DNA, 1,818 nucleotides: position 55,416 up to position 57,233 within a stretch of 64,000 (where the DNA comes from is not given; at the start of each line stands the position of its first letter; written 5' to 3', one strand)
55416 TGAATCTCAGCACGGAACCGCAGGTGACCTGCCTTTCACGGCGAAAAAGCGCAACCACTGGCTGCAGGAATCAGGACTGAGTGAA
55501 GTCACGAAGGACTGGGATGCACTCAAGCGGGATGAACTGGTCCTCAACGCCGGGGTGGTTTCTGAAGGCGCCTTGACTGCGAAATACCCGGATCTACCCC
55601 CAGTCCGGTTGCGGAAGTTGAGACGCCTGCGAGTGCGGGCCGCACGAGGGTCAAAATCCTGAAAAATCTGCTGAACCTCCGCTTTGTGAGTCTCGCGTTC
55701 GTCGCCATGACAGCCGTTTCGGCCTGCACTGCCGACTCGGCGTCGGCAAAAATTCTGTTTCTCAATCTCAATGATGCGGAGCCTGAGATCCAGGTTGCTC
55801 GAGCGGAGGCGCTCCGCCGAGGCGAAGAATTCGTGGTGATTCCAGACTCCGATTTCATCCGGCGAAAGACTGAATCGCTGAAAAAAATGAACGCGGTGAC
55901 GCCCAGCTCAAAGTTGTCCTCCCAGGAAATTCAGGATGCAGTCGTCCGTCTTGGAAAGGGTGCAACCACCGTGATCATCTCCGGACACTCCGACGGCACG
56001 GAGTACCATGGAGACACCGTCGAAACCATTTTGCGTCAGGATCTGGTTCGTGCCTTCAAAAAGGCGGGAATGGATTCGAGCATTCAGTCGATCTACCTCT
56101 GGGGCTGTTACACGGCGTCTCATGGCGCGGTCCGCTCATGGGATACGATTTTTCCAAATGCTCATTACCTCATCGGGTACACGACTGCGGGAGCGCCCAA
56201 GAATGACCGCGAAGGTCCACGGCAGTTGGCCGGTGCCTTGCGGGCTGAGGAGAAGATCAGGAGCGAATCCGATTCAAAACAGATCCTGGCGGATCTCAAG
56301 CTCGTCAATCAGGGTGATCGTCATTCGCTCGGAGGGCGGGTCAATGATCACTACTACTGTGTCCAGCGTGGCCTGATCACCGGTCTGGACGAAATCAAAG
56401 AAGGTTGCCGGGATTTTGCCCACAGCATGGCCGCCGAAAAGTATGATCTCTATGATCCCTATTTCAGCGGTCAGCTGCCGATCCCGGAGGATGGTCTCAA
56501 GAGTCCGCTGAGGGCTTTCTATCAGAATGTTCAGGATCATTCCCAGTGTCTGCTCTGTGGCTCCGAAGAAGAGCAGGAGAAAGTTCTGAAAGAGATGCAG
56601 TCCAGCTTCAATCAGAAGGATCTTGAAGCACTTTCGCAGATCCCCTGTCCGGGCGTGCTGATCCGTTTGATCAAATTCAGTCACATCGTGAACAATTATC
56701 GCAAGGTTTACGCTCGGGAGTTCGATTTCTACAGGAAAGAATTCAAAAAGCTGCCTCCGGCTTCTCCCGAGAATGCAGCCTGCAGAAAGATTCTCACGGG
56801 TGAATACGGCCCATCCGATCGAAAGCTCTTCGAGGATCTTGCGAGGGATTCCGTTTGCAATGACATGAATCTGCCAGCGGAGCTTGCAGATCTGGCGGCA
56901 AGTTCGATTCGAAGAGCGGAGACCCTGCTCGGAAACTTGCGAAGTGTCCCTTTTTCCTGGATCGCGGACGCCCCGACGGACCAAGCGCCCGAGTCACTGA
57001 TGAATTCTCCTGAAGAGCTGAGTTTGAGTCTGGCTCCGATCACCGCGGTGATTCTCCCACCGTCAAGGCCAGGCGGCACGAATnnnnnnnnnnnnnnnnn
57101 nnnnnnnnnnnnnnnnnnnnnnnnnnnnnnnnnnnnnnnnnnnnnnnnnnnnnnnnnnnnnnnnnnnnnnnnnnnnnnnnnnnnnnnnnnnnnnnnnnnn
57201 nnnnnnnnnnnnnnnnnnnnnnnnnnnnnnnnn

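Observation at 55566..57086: Clan-CD-like lipoprotein whose plausible signal peptide lies upstream of any canonical start codon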

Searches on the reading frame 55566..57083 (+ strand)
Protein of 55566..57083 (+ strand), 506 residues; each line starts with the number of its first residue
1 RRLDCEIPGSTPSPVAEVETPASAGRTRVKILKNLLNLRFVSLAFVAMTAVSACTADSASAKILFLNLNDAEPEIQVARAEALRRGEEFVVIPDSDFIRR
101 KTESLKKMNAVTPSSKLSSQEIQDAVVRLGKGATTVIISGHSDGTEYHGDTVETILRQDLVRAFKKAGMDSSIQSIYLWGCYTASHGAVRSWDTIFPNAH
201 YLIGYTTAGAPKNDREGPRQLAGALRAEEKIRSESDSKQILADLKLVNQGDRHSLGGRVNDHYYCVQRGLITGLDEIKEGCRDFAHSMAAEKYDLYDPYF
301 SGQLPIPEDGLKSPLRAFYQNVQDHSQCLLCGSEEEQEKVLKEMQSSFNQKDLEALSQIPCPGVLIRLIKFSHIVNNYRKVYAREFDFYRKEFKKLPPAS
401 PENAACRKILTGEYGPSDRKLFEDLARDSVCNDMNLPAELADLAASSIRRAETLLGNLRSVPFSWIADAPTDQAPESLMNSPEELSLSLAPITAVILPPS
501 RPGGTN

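Call 6: search_protein_families(library=pfam, proteins=[window:55566-57083:+], max_evalue=10)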
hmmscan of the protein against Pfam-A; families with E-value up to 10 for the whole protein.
window:55566-57083:+ (506 aa): 0 families

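Call 7: search_protein_families(library=ncbifam, proteins=[window:55566-57083:+], max_evalue=10)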
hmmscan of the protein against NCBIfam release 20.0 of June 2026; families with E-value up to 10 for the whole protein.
window:55566-57083:+ (506 aa): 0 families

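Call 8: find_homologous_proteins(query=window:55566-57083:+)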
Query window:55566-57083:+ (506 aa): 2 proteins with E <= 0.001 among 8000 candidates.
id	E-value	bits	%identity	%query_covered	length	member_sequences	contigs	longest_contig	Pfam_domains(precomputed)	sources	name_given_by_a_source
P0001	0.0e+0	1037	100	91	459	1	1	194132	-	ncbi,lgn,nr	ncbi:MAG: hypothetical protein H7222_13965 [Methylotenera sp.]|nr:hypothetical protein [Oligoflexia 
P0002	7.9e-15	73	27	53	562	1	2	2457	-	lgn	-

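Call 12: find_encoding_contigs(protein=P0002, flank=5000)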
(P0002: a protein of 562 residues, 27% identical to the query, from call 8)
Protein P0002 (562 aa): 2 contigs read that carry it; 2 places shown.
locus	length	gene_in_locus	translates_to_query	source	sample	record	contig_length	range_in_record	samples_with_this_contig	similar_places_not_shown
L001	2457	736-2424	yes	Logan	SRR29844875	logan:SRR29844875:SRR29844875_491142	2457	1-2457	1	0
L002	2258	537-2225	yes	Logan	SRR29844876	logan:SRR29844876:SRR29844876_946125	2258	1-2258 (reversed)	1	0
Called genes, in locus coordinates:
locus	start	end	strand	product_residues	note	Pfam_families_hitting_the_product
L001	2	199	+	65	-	?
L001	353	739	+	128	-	-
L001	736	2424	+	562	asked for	-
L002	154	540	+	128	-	-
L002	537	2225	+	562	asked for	-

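Call 13: find_encoding_contigs(protein=P0001, flank=10000, max_places=3)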
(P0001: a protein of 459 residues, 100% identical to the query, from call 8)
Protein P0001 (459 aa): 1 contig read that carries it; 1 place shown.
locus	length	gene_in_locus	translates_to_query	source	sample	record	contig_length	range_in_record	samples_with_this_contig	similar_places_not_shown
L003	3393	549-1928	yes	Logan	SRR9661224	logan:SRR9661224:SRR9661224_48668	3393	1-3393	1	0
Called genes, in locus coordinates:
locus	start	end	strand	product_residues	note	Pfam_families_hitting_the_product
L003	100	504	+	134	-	-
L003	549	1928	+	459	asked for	-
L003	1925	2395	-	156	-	PF13430:DUF4112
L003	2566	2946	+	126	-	-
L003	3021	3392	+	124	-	?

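Call 23: search_solved_structures(query=A1, max_evalue=10, show_alignments=2)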
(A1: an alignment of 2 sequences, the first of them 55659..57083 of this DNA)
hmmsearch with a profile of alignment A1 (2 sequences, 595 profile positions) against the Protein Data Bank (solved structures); distinct sequences matched with E-value up to 10: 1.
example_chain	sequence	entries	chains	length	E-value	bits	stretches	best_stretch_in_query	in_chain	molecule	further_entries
1hup_A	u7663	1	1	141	1.2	10.8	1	254-309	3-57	MANNOSE-BINDING PROTEIN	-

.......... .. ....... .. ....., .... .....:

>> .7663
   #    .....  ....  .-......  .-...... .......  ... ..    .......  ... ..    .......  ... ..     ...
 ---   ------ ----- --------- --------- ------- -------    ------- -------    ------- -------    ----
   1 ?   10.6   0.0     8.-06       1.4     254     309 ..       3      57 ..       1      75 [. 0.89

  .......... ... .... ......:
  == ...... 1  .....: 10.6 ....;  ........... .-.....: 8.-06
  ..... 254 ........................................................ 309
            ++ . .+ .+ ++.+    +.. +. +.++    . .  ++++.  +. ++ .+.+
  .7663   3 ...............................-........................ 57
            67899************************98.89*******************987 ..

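Call 24: search_protein_families(library=pfam, proteins=[P0002, L001:353-736:+], max_evalue=10)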
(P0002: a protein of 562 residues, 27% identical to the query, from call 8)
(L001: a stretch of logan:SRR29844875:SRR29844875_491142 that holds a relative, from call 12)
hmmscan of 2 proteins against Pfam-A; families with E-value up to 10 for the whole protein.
P0002 (562 aa): 5 families
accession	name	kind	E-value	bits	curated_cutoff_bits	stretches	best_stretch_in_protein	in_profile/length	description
PF24704.1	DUF7667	-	0.0011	19.6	27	1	55-102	27-74/76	Family of unknown function (DUF7667)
PF02875.26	Mur_ligase_C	-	0.061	14.6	28.4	1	17-99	13-93/127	Mur ligase, glutamate ligase domain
PF18834.6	LPD22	-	0.2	12.4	28.6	1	23-71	10-58/97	Large polyvalent protein associated domain 22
PF04791.21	LMBR1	-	1.8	7.8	31.9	2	4-119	172-245/510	LMBR1-like membrane protein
PF07374.17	DUF1492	-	6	7.5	21.5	1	68-127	18-77/100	Protein of unknown function (DUF1492)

L001:353-736:+ (128 aa): 1 family
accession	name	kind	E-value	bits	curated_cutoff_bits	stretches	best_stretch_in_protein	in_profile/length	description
PF01044.25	Vinculin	-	0.0018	17.1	38.1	1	23-95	632-704/852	Vinculin family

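Call 25: search_protein_representatives(alignment_id=A1)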
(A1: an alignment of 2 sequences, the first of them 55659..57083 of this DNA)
Query: 2 sequences, 595 profile positions. Proteins with E-value up to 0.001 (for the whole library): 724; up to 1e-10: 589; up to 1e-30: 224. The best 150 are listed.
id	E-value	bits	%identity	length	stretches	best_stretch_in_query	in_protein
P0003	4.9e-286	966.5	-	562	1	1-595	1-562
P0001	6.2e-230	781.2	-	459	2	104-595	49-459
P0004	5.8e-73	262.9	-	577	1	19-519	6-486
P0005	7.7e-66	239.3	-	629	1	26-514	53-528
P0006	4.6e-65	236.8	-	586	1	12-535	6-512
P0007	1.5e-64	235.1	-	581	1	25-445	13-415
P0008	5.5e-64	233.2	-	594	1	27-478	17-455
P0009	1.6e-63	231.6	-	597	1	27-508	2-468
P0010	2.1e-63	231.3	-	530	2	129-474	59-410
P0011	1.6e-62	228.4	-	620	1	7-550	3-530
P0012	6.4e-62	226.4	-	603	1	24-504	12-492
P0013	2.5e-55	204.6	-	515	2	130-433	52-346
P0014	2.7e-55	204.5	-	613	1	9-501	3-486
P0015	1.0e-54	202.6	-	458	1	27-472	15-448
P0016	1.2e-54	202.4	-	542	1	27-474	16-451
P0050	7.2e-47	176.7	-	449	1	11-399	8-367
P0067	2.5e-42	161.7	-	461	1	10-402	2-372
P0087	2.9e-39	151.6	-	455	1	19-398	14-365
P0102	1.8e-37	145.7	-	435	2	151-392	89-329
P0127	4.2e-36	141.1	-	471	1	24-366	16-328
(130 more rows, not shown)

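Call 31: find_related_loci(query=A3, collection=genome_contigs, flank=3000)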
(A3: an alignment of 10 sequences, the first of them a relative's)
Query A3 (597 aa) in genome_contigs; peptide patterns used: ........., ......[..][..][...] (x = any residue, [..] = any of these).
55 stretches matched a pattern; 12 encode a relative of the query (tblastn E <= 1e-3); 12 distinct loci.
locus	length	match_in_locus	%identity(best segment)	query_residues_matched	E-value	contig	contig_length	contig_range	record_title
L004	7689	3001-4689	40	1-572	6e-124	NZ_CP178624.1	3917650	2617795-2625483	Bdellovibrio sp. HCB185ZH chromosome, complete genome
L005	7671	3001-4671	39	3-569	4e-119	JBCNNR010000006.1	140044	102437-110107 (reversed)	MAG: Bdellovibrio sp. isolate SMAGNO106 Contig6, whole genome shotgun sequence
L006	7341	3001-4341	36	5-430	1e-68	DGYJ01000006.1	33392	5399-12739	MAG TPA_asm: Bdellovibrionaceae bacterium UBA5009 UBA5009_contig_3108, whole genome shotgun sequence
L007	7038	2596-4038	32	3-516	5e-64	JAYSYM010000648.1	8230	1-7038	MAG: Bdellovibrionales bacterium isolate GFS_13404 GFS_13404_647, whole genome shotgun sequence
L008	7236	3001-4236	32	2-433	9e-63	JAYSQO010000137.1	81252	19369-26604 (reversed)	MAG: Bdellovibrio sp. isolate GFS_118 GFS_118_136, whole genome shotgun sequence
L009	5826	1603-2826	33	2-433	1e-62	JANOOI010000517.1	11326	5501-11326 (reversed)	MAG: Bdellovibrio sp. isolate VAR_43_metabat_203_sub VAR_43_k141_4850916, whole genome shotgun sequence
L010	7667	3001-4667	40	3-569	4e-108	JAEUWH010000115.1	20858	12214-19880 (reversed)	MAG: Bdellovibrionaceae bacterium isolate new MAG-402 k141_2737730, whole genome shotgun sequence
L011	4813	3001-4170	32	3-427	5e-55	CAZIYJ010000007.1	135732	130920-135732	MAG TPA_asm: uncultured Bdellovibrionales bacterium isolate SRP302895_co1_154 genome assembly, contig: NODE_265_length_1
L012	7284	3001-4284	29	3-438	5e-47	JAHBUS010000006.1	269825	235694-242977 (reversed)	MAG: Bdellovibrionaceae bacterium isolate ACE_BDE3 BDE3_6, whole genome shotgun sequence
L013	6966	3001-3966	27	7-306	5e-30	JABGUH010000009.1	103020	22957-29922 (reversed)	MAG: Bdellovibrionales bacterium isolate SI034_bin15 k141_718911, whole genome shotgun sequence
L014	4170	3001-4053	31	7-347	7e-28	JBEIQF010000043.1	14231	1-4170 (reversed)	MAG: Halobacteriovoraceae bacterium isolate Sample-106-S6-bin-96 Sample_106_S6-bin_96-k141_207999, whole genome shotgun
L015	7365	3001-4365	28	1-463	2e-51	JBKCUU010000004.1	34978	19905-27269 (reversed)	MAG: Bdellovibrio sp. isolate samp_2047_metabat2_884 samp_2047_154110, whole genome shotgun sequence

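Call 34: predict_structure(alignment_id=A2)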
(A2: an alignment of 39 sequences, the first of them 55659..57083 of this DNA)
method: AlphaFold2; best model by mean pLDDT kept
length: 475 residues; sequences in the alignment: 39
mean_pLDDT: 83.6   pTM: 0.82
mean pLDDT of the five models: 83.6, 81.2, 81.1, 81.2, 80.5
residues with pLDDT >= 90: 185; 70-90: 225; 50-70: 35; < 50: 30
segments of 3 or more residues with pLDDT < 50: 446-475
pLDDT, mean of each block of 10 residues (from residue 1): 72 86 71 94 96 96 89 80 78 91 94 86 88 94 92 86 92 90 92 97 97 92 93 95 89 78 72 71 87 89 87 91 90 90 90 93 89 86 77 70 84 89 88 76 52 37 36 35
secondary structure, 60 per line:
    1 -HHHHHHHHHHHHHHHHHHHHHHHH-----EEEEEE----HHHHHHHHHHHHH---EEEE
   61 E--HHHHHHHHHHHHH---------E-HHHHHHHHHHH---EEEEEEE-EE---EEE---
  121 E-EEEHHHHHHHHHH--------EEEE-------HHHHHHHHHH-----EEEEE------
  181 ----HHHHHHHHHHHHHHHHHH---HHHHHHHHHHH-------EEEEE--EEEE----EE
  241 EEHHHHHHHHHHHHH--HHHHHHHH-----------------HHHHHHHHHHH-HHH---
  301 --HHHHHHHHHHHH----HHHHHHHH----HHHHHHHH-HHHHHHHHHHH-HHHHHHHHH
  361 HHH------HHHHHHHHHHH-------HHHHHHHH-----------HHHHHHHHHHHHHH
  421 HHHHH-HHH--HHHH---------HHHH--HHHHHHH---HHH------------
elements in order: H2-25 E31-36 H41-53 E57-61 H64-76 H88-98 E102-108 E115-117 E123-125 H126-135 E144-147 H155-164 E170-174 H185-202 H206-216 E224-228 E231-234 E239-242 H243-255 H258-265 H283-293 H303-314 H319-326 H331-338 H340-350 H352-363 H370-380 H388-395 H407-425 H432-435 H445-448 H451-457

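Call 37: find_related_loci(query=window:55659-57083:+, collection=metagenome_contigs, flank=3000)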
Query window:55659-57083:+ (475 aa) in metagenome_contigs; peptide patterns used: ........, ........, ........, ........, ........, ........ (x = any residue, [..] = any of these).
86 stretches matched a pattern, but none encodes a relative of the query by tblastn (E <= 1e-3).

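Call 38: find_homologous_proteins(query=A3, max_evalue=1e-10)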
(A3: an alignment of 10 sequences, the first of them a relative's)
Query A3 (10 sequences) (597 aa, profile of the alignment): 38 proteins with E <= 1e-10 among 8000 candidates.
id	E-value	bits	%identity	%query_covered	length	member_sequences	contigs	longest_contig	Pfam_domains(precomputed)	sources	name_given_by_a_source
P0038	1.6e-230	785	41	72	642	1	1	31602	-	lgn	-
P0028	2.1e-223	761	36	83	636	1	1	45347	-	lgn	-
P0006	4.6e-217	740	39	97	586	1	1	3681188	-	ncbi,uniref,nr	ncbi:hypothetical protein B9G69_009060 [Bdellovibrio sp. SKB1291214]|uniref:hypothetical protein n=1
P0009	2.9e-212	725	100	100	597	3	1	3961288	-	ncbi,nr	ncbi:hypothetical protein HW988_13870 [Bdellovibrio sp. KM01]|nr:hypothetical protein HW988_13870 [B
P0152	4.1e-203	694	40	95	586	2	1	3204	-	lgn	-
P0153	1.3e-194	666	39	96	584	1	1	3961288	-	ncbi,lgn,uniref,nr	ncbi:hypothetical protein [Bdellovibrio sp. KM01]|uniref:hypothetical protein n=1 Tax=Bdellovibrio s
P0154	5.0e-194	664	38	96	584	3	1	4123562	-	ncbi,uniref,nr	ncbi:hypothetical protein DOM22_19140 [Bdellovibrio sp. ZAP7]|uniref:hypothetical protein n=1 Tax=Bd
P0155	2.7e-181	622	41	97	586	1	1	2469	-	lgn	-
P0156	6.6e-167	575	50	95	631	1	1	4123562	-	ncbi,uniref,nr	ncbi:hypothetical protein DOM22_14875 [Bdellovibrio sp. ZAP7]|uniref:hypothetical protein n=1 Tax=Bd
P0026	3.0e-166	573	35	71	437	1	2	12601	-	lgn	-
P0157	6.3e-161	555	37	76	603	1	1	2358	-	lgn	-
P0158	1.4e-159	551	35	95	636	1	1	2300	-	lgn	-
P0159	8.2e-159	548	38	95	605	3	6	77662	-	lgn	-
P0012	1.8e-157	544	36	94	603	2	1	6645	-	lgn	-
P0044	5.2e-154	532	34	90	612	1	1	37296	-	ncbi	-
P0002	9.5e-122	426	34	77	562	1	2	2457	-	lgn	-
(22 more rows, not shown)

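Call 43: search_protein_families(library=pfam, alignment_id=A2, max_evalue=10)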
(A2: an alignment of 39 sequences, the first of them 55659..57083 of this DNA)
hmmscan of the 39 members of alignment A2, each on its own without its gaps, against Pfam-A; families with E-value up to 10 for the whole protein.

A. member 1, window:55659-57083:+ (475 aa): 0 families

B. families by the number of members that match (of 39 scanned): 95 families (the first 25 are shown)
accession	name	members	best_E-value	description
PF08919.15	F_actin_bind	2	0.0042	F-actin binding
PF02875.26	Mur_ligase_C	2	0.037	Mur ligase, glutamate ligase domain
PF05008.21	V-SNARE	2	2.3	Vesicle transport v-SNARE protein N-terminus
PF15188.11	CCDC-167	1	0.0006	Coiled-coil domain-containing protein 167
PF24704.1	DUF7667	1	0.0011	Family of unknown function (DUF7667)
PF21726.2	DUF6862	1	0.0013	Family of unknown function (DUF6862)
PF18308.6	GGA_N-GAT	1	0.0025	N-terminal extension of GAT domain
PF04362.19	Iron_traffic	1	0.0044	Bacterial Fe(2+) trafficking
PF17078.10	SHE3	1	0.0048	SWI5-dependent HO expression protein 3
PF25657.1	Rota_VP6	1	0.0093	Rotavirus intermediate capsid protein VP6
PF14758.12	NSP2_assoc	1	0.0093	Non-essential region of nsp2 of arterivirus polyprotein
PF02637.23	GatB_Yqey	1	0.014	GatB domain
PF24862.1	SUS_EPBD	1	0.019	Sucrose synthase EPBD domain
PF04076.19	BOF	1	0.028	Bacterial OB fold (BOF) protein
PF22445.1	Ssol_1539-like_2nd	1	0.033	Ssol_1539-like, second domain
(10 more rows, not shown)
